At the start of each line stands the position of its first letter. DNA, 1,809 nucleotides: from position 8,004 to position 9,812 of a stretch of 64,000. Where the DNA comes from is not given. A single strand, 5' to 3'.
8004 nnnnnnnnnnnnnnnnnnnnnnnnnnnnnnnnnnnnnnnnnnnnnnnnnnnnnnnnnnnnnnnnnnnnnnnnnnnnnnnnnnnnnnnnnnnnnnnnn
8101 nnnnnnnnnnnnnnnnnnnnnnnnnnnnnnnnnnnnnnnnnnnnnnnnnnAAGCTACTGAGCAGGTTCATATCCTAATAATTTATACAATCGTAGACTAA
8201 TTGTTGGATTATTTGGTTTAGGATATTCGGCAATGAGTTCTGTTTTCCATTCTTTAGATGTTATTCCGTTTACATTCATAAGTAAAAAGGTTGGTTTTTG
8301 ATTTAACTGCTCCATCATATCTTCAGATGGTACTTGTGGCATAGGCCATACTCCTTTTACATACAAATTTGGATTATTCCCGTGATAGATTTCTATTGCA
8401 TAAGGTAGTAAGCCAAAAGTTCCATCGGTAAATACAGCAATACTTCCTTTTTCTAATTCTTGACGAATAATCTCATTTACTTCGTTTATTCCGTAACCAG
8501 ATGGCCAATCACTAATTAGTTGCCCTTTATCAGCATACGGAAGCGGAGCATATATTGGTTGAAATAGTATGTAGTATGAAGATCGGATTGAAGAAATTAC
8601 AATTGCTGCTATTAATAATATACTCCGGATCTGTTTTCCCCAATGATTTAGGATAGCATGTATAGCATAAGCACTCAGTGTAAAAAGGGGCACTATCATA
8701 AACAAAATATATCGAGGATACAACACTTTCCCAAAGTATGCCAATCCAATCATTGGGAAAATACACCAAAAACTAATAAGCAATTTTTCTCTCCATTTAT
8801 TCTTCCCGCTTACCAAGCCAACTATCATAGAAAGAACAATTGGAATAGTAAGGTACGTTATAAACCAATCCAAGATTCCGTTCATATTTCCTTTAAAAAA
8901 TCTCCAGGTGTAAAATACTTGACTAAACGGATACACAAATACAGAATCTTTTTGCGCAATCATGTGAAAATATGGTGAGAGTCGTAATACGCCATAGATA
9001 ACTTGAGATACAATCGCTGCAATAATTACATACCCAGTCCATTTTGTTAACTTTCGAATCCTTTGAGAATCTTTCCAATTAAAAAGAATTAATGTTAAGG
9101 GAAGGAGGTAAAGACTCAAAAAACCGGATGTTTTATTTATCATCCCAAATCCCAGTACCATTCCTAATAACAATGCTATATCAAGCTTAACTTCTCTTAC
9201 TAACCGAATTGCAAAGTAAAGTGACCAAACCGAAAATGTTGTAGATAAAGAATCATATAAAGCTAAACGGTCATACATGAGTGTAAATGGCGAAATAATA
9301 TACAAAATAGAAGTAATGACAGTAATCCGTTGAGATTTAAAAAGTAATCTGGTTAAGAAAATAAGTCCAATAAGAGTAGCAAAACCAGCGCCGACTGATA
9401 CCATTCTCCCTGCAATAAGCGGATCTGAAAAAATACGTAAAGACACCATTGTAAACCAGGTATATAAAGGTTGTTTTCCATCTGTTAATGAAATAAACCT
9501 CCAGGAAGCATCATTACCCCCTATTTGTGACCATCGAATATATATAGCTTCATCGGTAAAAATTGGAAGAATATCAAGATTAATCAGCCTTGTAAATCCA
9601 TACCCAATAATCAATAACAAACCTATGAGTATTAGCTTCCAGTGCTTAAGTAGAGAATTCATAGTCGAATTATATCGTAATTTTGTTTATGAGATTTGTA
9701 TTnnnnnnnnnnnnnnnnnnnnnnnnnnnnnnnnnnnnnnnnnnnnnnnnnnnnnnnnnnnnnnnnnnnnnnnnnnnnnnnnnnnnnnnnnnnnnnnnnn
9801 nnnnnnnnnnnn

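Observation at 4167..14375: Three or more GtrB-like synthase / GT-C transferase pairs packed into one operon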

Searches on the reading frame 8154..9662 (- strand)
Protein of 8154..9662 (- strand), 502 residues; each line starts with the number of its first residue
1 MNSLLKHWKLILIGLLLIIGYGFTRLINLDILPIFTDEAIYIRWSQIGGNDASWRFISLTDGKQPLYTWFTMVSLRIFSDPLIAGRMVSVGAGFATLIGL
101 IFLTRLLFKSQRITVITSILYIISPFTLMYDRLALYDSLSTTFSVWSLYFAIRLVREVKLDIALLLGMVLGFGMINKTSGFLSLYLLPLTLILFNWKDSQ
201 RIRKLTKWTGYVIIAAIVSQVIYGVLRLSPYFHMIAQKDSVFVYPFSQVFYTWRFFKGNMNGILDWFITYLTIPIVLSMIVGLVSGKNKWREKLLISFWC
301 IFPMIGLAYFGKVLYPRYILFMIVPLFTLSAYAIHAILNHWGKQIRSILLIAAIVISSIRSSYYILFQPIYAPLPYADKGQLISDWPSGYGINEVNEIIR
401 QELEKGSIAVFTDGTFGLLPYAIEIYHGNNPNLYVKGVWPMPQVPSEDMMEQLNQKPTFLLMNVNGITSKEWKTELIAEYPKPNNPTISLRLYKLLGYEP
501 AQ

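Call 3: search_protein_families(library=pfam, proteins=[window:8154-9662:-], max_evalue=0.01)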
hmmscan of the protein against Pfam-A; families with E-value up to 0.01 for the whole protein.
window:8154-9662:- (502 aa): 1 family
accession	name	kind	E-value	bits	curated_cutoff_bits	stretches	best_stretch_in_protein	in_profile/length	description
PF13231.12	PMT_2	-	5.1e-13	50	26.1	1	65-222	4-158/160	Dolichyl-phosphate-mannose-protein mannosyltransferase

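Call 12: search_protein_families(library=ncbifam, proteins=[window:8154-9662:-], max_evalue=0.01)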
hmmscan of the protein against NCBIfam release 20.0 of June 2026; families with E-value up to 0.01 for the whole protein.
window:8154-9662:- (502 aa): 0 families

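Call 73: search_solved_structures(query=window:8154-9662:-, max_evalue=1)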
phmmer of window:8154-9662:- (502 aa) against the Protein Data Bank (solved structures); distinct sequences matched with E-value up to 1: 1.
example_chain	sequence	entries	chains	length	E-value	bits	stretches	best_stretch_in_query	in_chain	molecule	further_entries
3pg0_A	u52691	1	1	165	0.017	17.2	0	36-67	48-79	ThreeFoil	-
